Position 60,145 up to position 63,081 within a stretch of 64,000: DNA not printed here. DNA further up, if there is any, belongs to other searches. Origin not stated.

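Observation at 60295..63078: Methanococcus-type S-layer gene with long structured leader next to the glycosylation locus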

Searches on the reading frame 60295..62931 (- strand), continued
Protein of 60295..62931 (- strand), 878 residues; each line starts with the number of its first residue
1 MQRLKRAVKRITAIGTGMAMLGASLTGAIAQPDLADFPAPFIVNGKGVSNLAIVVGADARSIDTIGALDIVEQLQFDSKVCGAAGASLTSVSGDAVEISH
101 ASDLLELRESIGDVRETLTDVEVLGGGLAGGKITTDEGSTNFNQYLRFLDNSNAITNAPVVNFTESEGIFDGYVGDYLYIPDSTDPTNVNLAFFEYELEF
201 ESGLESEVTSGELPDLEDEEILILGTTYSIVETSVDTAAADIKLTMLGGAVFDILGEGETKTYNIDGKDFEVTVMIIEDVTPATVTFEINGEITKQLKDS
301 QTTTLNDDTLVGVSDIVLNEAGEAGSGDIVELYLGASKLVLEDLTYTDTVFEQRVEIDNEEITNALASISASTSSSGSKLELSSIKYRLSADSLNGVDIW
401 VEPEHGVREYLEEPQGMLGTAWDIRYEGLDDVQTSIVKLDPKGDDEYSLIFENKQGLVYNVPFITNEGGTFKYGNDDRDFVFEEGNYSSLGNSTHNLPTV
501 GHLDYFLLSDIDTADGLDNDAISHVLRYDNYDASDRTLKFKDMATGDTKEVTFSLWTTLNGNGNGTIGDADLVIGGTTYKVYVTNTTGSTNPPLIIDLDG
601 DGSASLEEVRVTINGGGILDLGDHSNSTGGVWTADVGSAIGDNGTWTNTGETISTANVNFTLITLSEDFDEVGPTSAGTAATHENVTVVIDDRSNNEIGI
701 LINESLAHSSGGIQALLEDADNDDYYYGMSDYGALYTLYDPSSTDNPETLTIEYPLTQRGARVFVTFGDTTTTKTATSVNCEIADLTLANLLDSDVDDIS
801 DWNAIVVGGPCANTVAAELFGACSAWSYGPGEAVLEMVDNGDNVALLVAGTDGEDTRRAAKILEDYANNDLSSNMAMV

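Call 15: find_related_loci(query=A1, collection=genome_contigs, flank=6000)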
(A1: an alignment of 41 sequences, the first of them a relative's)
Query A1 (878 aa) in genome_contigs; peptide patterns used: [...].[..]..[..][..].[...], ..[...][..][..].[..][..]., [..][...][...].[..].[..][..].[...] (x = any residue, [..] = any of these).
599 stretches matched a pattern (row limit reached: there are more); 109 encode a relative of the query (tblastn E <= 1e-3); the best 80 are kept; 80 distinct loci.
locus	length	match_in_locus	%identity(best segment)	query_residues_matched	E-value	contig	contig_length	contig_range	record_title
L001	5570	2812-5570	72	1-847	0e+0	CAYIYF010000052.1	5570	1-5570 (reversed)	MAG TPA_asm: Candidatus Woesearchaeota archaeon isolate ERP119705_co6_818 genome assembly, contig: NODE_24245_length_557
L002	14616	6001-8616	70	1-878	0e+0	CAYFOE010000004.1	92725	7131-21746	MAG TPA_asm: Candidatus Woesearchaeota archaeon isolate ERP019367_co1_77 genome assembly, contig: NODE_319_length_92725_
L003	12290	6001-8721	50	1-876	0e+0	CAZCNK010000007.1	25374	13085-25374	MAG TPA_asm: Candidatus Woesearchaeota archaeon isolate SRP269290_co2_138 genome assembly, contig: NODE_1835_length_2537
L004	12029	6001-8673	52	1-868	0e+0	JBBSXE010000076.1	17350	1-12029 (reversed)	MAG: Nanoarchaeota archaeon isolate H32-bin055_1 H32_bin055_1_000000000076, whole genome shotgun sequence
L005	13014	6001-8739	50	1-866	0e+0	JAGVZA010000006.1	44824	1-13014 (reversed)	Candidatus Woesearchaeota archaeon isolate RIFCSPHIGHO2_02_FULL_36_21 rifcsphigho2_02_scaffold_858, whole genome shotgun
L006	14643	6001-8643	51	1-864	0e+0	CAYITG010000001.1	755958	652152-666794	MAG TPA_asm: Candidatus Woesearchaeota archaeon isolate ERP119705_co4_441 genome assembly, contig: NODE_2_length_755958_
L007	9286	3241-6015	49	1-878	0e+0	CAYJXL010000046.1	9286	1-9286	MAG TPA_asm: Candidatus Woesearchaeota archaeon isolate ERP125453_co1_519 genome assembly, contig: NODE_8888_length_9286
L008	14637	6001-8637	49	1-863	0e+0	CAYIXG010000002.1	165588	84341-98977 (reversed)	MAG TPA_asm: Candidatus Woesearchaeota archaeon isolate ERP119705_co6_1115 genome assembly, contig: NODE_21_length_16558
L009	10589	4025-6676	49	1-864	0e+0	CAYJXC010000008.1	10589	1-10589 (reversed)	MAG TPA_asm: Candidatus Woesearchaeota archaeon isolate ERP125453_co1_51 genome assembly, contig: NODE_7285_length_10589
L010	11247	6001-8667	51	1-878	0e+0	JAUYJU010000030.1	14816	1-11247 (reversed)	MAG: Candidatus Nanoarchaeia archaeon isolate C24_metabat.bin.162 C24_k141_803050, whole genome shotgun sequence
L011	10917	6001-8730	47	1-878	0e+0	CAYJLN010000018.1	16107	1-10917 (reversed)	MAG TPA_asm: Candidatus Woesearchaeota archaeon isolate ERP125453_co1_106 genome assembly, contig: NODE_3724_length_1610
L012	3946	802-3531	47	1-878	0e+0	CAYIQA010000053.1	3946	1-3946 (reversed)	MAG TPA_asm: Candidatus Woesearchaeota archaeon isolate ERP119705_co24_41 genome assembly, contig: NODE_44812_length_394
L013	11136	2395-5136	48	1-878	0e+0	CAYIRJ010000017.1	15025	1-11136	MAG TPA_asm: Candidatus Woesearchaeota archaeon isolate ERP119705_co24_373 genome assembly, contig: NODE_4876_length_150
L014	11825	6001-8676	46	3-863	0e+0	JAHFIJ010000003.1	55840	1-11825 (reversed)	MAG: Candidatus Woesearchaeota archaeon isolate nzgw36 NODE_308_length_55841_cov_4.160535, whole genome shotgun sequence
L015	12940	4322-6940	70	1-878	0e+0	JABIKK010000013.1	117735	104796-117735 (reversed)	MAG: Candidatus Woesearchaeota archaeon isolate SI054_bin47 k141_171421, whole genome shotgun sequence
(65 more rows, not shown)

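Call 44: predict_structure(alignment_id=A1)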
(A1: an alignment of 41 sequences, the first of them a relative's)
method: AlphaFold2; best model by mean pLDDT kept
length: 878 residues; sequences in the alignment: 41
mean_pLDDT: 85.8   pTM: 0.72
mean pLDDT of the five models: 85.8, 85.2, 85.0, 83.5, 83.4
residues with pLDDT >= 90: 482; 70-90: 306; 50-70: 51; < 50: 39
segments of 3 or more residues with pLDDT < 50: 1-30, 82-84
pLDDT, mean of each block of 10 residues (from residue 1): 32 28 29 80 79 88 85 79 60 85 90 92 75 89 94 91 88 91 91 95 91 91 90 93 91 91 88 89 90 91 90 86 67 91 93 92 95 86 95 90 94 90 92 91 93 92 94 94 90 82 96 89 95 93 92 79 76 92 86 94 93 95 94 74 82 92 94 86 92 90 64 87 89 93 75 94 90 65 72 89 91 89 86 89 89 89 85 83
secondary structure, 60 per line:
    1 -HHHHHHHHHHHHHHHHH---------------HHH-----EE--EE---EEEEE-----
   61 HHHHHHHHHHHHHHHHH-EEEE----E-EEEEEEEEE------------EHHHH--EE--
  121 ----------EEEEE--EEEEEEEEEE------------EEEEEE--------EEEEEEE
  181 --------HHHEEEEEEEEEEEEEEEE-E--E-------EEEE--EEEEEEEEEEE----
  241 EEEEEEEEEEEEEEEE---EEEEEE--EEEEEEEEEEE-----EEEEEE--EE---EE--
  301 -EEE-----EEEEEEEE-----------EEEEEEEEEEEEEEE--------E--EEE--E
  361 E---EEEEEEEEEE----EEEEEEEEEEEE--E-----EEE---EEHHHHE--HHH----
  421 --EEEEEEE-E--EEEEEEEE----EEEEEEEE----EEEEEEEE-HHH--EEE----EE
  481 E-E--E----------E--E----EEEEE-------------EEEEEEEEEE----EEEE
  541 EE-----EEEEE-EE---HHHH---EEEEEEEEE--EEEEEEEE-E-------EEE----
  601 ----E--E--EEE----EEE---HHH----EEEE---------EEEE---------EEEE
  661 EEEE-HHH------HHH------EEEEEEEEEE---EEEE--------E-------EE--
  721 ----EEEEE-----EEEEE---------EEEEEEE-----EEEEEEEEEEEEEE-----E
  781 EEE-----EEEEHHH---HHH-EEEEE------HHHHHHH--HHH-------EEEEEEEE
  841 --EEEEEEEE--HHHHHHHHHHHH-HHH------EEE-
elements in order (helices of 4 or more, strands of 3 or more residues): H2-18 E51-55 H61-77 E79-82 E89-97 H111-114 E131-135 E138-147 E160-165 E174-180 E192-207 E220-223 E226-236 E241-256 E260-265 E268-278 E284-289 E302-304 E310-317 E329-343 E355-357 E365-374 E379-390 E399-401 H407-410 E423-429 E434-441 E446-453 E458-465 E472-474 E479-481 E505-509 E523-532 E537-542 E548-552 H559-562 E566-574 E577-584 E594-596 E611-613 E618-620 E631-634 E644-647 E657-664 E684-693 E697-700 E725-729 E735-739 E749-755 E761-774 E780-783 E789-792 E803-807 H814-820 E833-840 E843-850 H853-864 E875-877

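Call 47: fold_search(model_id=the predicted structure, library=pdb)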
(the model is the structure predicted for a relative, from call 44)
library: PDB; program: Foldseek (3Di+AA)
matches with E <= 10: 597; with E <= 0.001: 2
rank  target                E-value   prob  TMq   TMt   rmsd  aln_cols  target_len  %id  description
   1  3k4x_A                5.1e-05  0.12  0.06  0.07  32.9       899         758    8  Eukaryotic Sliding Clamp PCNA Bound to DNA (released 2010-02-16)
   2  9sai_A                4.4e-04  0.13  0.08  0.08  26.8       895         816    8  Ternary PROTAC-mediated complex consisting of Cereblon, DDB1 and BRD4-BD1, non-covalently linked by JQ1-AcN (released 2025-10-29)
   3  6zqd_UU               1.2e-03  0.14  0.09  0.09  25.0       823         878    9  Cryo-EM structure of the 90S pre-ribosome from Saccharomyces cerevisiae, state Post-A1 (released 2020-09-23)
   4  9dqd_B                1.2e-03  0.11  0.08  0.08  31.3       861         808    9  cryo-EM structure of human Cereblon/DDB1 in complex with a non-traditional CRBN binder (released 2024-12-25)
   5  4tz4_A                1.2e-03  0.15  0.11  0.10  23.0       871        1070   10  Crystal Structure of Human Cereblon in Complex with DDB1 and Lenalidomide (released 2014-08-06)
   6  9nfr_A                1.2e-03  0.13  0.10  0.09  24.6       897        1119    9  Crystal structure of CRBN-DDB1 and MRT-23227 in complex with VAV1 (released 2025-07-09)
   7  7qun_A                1.6e-03  0.15  0.08  0.09  34.6       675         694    8  CryoEM structure of mammalian AAP in complex with Meropenem (released 2022-11-16)
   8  9d0w_A                2.4e-03  0.09  0.08  0.08  28.0       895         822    9  Cryo-EM structure of CDK2/CyclinE1 in complex with CRBN/DDB1 and Cpd 4 (released 2025-04-16)
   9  4nsx                  3.6e-03  0.08  0.07  0.09  24.9       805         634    8  Crystal Structure of the Utp21 tandem WD Domain (released 2014-02-19)
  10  2w20_A                3.9e-03  0.11  0.07  0.11  30.9       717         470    8  Structure of the catalytic domain of the native NanA sialidase from Streptococcus pneumoniae (released 2008-12-23)
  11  9n6z_LT               4.2e-03  0.09  0.09  0.09  25.5       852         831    8  SSU processome maturation and disassembly, State D (released 2025-11-05)
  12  2ya7_B                5.4e-03  0.09  0.07  0.10  31.2       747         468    8  Crystal structure of Streptococcus pneumoniae NanA (TIGR4) in complex with Zanamivir (released 2011-04-27)
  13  8s9s_1                5.4e-03  0.05  0.06  0.06  33.8      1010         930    9  Structure of the human ER membrane protein complex (EMC) in GDN (released 2023-05-17)
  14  2ya4_A                5.6e-03  0.12  0.08  0.12  31.2       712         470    8  Crystal structure of Streptococcus pneumoniae NanA (TIGR4) (released 2011-04-27)
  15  9e2u_A                5.6e-03  0.08  0.08  0.08  27.4       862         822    9  Crystal structure of DDB1-CRBN-ALV1 complex bound to triple ZnF of Helios (IKZF2 ZF1-3) (released 2025-09-03)
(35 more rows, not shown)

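Call 48: find_encoding_contigs(protein=P0004, flank=3000, max_places=1)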
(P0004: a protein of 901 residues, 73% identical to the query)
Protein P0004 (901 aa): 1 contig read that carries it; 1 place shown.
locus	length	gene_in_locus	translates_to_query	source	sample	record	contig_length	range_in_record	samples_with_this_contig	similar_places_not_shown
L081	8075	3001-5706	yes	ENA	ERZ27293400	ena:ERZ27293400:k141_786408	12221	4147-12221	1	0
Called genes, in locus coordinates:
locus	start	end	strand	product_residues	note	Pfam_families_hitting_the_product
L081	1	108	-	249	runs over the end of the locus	-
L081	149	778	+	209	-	-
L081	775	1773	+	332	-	-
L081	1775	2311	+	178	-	-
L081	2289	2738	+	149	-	-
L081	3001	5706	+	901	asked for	PF05124:S_layer_C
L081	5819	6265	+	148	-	-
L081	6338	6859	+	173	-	-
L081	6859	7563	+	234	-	-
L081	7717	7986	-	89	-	-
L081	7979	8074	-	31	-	?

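Call 49: find_encoding_contigs(protein=P0006, flank=3000, max_places=1)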
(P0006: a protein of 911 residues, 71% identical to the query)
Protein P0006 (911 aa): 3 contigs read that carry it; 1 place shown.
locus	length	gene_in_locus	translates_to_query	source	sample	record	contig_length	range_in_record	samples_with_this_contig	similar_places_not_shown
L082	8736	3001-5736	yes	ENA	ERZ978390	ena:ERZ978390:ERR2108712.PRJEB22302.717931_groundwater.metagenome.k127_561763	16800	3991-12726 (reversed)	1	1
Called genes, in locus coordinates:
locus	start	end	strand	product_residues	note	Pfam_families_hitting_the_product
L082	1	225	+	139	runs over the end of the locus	-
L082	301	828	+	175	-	-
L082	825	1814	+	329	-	-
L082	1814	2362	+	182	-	-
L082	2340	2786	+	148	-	-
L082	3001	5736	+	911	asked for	PF05124:S_layer_C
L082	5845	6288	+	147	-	-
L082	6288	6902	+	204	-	-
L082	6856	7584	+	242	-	-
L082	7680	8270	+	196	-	-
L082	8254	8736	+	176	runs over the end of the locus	-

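Call 50: find_encoding_contigs(protein=P0013, flank=3000, max_places=1)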
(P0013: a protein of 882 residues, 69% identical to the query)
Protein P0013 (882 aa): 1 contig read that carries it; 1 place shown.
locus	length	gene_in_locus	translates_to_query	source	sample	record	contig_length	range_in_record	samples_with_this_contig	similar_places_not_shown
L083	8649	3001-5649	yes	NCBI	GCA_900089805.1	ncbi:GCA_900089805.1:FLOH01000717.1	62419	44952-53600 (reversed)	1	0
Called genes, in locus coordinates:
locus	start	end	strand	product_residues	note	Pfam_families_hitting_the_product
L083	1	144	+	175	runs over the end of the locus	PF01022:HTH_5 (weak), PF01909:NTP_transf_2, PF18765:Polbeta (weak)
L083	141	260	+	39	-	-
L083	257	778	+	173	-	-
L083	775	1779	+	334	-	-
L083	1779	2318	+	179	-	-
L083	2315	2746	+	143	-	-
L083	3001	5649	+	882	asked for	PF05124:S_layer_C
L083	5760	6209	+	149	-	-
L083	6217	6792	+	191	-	-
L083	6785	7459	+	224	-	-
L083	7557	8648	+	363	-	PF04055:Radical_SAM, PF13186:SPASM (faint)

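Call 51: find_encoding_contigs(protein=P0022, flank=3000, max_places=1)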
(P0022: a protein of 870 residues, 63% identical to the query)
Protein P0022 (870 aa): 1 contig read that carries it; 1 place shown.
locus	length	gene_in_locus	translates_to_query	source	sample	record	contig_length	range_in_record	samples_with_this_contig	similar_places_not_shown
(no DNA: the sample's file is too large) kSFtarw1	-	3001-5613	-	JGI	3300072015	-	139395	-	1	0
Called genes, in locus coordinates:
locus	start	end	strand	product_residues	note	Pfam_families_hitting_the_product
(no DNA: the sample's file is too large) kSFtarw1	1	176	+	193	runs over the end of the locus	PF00932:LTD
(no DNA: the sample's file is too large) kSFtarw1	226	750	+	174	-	-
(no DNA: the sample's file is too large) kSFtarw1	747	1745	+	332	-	-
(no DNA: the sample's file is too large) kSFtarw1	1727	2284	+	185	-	-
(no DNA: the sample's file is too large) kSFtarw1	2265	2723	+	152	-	-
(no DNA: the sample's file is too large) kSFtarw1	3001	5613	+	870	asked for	PF05124:S_layer_C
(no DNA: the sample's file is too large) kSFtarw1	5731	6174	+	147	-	-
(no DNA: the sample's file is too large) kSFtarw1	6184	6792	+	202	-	-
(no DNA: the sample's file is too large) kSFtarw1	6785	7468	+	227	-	-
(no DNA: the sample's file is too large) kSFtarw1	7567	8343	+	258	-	PF03452:Anp1 (faint)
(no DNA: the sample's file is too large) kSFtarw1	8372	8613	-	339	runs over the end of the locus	?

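Call 54: find_encoding_contigs(protein=P0011, flank=700, max_places=1)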
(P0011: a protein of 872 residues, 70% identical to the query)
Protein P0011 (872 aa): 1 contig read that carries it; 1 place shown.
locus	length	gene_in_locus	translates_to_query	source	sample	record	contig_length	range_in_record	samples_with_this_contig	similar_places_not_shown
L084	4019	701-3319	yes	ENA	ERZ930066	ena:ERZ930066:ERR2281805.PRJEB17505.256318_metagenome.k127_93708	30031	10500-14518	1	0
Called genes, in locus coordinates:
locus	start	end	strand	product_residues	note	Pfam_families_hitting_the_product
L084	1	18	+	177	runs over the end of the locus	-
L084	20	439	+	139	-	-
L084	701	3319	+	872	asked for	PF05124:S_layer_C (weak)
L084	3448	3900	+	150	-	-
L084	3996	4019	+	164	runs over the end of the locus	-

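Call 55: find_encoding_contigs(protein=P0012, flank=700, max_places=1)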
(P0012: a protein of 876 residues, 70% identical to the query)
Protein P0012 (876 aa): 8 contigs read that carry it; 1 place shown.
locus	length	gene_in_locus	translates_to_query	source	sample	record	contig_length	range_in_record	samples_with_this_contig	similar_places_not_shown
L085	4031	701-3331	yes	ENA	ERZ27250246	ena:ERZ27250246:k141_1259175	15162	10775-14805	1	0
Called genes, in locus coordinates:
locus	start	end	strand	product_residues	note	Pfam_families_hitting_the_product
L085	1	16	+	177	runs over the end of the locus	-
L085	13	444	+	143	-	-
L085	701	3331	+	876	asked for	PF05124:S_layer_C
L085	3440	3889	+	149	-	-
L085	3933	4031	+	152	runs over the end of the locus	?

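Call 56: find_encoding_contigs(protein=P0014, flank=700, max_places=1)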
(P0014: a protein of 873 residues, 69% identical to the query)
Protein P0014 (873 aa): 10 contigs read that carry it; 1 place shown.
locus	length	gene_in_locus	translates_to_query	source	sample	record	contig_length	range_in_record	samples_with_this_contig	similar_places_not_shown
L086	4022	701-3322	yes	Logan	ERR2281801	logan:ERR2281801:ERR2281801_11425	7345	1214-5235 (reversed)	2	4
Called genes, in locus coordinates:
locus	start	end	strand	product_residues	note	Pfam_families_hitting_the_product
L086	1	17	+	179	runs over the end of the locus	-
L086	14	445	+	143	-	-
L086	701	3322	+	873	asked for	PF05124:S_layer_C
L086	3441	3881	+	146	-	-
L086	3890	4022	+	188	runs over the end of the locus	-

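Call 57: find_encoding_contigs(protein=P0007, flank=700, max_places=1)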
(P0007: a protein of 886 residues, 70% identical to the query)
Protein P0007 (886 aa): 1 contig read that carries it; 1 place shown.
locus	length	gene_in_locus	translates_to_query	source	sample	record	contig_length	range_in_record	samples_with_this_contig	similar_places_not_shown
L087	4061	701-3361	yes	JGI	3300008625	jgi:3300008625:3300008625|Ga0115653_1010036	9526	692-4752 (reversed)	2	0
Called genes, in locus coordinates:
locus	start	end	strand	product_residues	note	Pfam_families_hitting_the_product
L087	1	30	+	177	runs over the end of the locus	-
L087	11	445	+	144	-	-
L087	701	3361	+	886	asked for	PF05124:S_layer_C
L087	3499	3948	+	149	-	-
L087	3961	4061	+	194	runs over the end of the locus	-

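Call 58: find_encoding_contigs(protein=P0005, flank=700, max_places=1)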
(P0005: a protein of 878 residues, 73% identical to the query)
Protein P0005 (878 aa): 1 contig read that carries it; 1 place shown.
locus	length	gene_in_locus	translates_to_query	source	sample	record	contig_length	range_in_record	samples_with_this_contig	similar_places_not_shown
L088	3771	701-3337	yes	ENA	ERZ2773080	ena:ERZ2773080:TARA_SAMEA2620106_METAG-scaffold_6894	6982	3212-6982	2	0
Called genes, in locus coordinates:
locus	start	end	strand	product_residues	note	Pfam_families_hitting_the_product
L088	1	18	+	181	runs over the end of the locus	-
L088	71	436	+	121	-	-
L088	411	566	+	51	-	-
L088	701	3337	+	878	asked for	PF05124:S_layer_C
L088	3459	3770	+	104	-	?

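Call 59: find_encoding_contigs(protein=P0010, flank=700, max_places=1)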
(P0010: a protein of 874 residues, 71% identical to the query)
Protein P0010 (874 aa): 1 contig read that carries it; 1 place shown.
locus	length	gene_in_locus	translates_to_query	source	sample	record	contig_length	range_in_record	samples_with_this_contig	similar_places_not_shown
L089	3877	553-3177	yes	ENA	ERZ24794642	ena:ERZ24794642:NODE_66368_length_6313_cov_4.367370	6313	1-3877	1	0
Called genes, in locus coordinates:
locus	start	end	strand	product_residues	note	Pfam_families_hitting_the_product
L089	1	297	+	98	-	?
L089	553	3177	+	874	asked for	PF05124:S_layer_C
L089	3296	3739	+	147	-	-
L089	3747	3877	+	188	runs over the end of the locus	-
